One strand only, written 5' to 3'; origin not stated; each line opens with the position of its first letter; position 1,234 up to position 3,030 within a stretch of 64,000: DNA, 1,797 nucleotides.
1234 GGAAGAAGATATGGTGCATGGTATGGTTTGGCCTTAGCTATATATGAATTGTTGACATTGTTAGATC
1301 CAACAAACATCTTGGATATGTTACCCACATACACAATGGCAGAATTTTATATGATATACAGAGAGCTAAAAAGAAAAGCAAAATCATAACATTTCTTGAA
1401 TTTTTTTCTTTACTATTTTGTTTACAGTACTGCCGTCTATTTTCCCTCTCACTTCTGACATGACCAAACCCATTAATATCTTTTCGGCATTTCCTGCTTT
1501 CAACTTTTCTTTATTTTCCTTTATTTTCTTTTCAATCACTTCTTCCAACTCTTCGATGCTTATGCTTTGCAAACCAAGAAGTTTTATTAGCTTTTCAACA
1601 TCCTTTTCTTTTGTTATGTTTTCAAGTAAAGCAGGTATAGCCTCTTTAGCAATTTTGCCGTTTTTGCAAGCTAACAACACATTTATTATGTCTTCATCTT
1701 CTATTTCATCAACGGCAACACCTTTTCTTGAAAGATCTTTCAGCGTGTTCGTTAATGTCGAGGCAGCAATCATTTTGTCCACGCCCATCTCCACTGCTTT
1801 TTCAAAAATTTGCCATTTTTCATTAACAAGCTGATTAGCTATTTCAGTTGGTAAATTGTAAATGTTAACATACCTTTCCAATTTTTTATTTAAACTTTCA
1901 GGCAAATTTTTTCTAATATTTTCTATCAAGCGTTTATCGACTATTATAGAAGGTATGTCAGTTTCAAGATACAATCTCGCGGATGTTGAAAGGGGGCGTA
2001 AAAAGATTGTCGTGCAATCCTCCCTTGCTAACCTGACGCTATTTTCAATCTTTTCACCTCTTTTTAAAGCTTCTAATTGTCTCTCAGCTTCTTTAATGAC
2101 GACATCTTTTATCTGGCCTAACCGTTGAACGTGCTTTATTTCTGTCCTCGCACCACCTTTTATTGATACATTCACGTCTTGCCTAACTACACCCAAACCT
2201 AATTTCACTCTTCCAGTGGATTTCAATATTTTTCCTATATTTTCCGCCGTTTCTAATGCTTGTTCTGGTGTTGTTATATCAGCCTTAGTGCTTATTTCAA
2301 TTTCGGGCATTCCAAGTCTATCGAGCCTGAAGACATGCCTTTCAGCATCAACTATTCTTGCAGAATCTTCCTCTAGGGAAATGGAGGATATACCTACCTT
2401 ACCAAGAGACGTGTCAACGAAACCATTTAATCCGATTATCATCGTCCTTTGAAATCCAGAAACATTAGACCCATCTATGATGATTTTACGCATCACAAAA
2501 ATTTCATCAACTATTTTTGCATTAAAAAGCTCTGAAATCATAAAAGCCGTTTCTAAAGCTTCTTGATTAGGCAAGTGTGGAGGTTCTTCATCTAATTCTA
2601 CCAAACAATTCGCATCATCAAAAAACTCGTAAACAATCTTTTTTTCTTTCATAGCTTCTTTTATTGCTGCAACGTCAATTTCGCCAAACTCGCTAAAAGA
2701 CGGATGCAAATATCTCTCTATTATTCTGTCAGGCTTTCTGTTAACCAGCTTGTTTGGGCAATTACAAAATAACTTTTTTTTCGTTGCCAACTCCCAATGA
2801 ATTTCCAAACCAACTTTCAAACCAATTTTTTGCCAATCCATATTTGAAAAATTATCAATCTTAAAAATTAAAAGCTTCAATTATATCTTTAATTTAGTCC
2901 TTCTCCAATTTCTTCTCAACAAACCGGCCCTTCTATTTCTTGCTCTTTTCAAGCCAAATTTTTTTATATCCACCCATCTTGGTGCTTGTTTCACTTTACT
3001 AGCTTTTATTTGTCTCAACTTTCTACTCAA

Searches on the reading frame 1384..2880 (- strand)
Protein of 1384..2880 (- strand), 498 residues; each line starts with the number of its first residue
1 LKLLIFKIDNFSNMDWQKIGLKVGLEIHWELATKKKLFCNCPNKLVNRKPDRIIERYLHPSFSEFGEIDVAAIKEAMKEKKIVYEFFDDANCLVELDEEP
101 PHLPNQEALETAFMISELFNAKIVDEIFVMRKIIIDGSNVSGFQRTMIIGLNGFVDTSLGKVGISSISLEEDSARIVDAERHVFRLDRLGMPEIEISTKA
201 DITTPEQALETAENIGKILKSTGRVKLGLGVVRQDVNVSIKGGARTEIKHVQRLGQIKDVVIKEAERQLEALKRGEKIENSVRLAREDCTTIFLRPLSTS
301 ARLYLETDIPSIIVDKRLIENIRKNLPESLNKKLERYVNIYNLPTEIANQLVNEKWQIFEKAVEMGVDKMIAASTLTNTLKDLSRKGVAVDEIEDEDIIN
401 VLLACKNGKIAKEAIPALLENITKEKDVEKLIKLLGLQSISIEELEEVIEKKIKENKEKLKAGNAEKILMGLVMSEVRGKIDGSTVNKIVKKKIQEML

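Call 40: search_protein_families(library=pfam, proteins=[window:1384-2880:-], max_evalue=0.001)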
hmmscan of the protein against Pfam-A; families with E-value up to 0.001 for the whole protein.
window:1384-2880:- (498 aa): 2 families
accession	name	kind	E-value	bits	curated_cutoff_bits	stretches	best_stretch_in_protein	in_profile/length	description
PF02934.20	GatB_N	-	9.1e-52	176.4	23.4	1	22-320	2-277/277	GatB/GatE catalytic domain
PF02637.23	GatB_Yqey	-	2.4e-20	73.4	27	1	358-494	2-148/148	GatB domain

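Call 44: search_protein_families(library=ncbifam, proteins=[window:1384-2880:-], max_evalue=0.00001)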
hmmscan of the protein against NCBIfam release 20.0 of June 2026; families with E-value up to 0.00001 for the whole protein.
window:1384-2880:- (498 aa): 9 families
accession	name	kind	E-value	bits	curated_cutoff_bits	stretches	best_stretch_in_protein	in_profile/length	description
NF003107.0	PRK04028.1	equivalog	3.4e-170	567.5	456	2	13-278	3-270/630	Glu-tRNA(Gln) amidotransferase subunit GatE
TIGR00134.1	gatE_arch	equivalog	1.5e-148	495.8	319.55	2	14-277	2-267/622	Glu-tRNA(Gln) amidotransferase subunit GatE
NF004012.0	PRK05477.1-2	equivalog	4.2e-60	203.9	338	2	104-496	53-480/481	Asp-tRNA(Asn)/Glu-tRNA(Gln) amidotransferase subunit GatB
TIGR00133.1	gatB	equivalog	2.2e-51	174.9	314.8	2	101-494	51-480/481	Asp-tRNA(Asn)/Glu-tRNA(Gln) amidotransferase subunit GatB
NF004014.0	PRK05477.1-4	equivalog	5.1e-39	134.3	414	1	102-494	47-474/475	Asp-tRNA(Asn)/Glu-tRNA(Gln) amidotransferase subunit GatB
NF004011.1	PRK05477.1-1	equivalog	1.2e-38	133.1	680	1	104-495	51-474/475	Asp-tRNA(Asn)/Glu-tRNA(Gln) amidotransferase subunit GatB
NF004015.0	PRK05477.1-5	equivalog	9.4e-35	120.1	628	1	157-495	121-487/488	Asp-tRNA(Asn)/Glu-tRNA(Gln) amidotransferase subunit GatB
NF004013.0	PRK05477.1-3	equivalog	6.2e-33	114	653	1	169-495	148-500/501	Asp-tRNA(Asn)/Glu-tRNA(Gln) amidotransferase subunit GatB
NF011291.0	PRK14703.1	equivalog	8e-09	34.3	681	1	324-495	590-768/769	glutamine--tRNA ligase/YqeY domain fusion protein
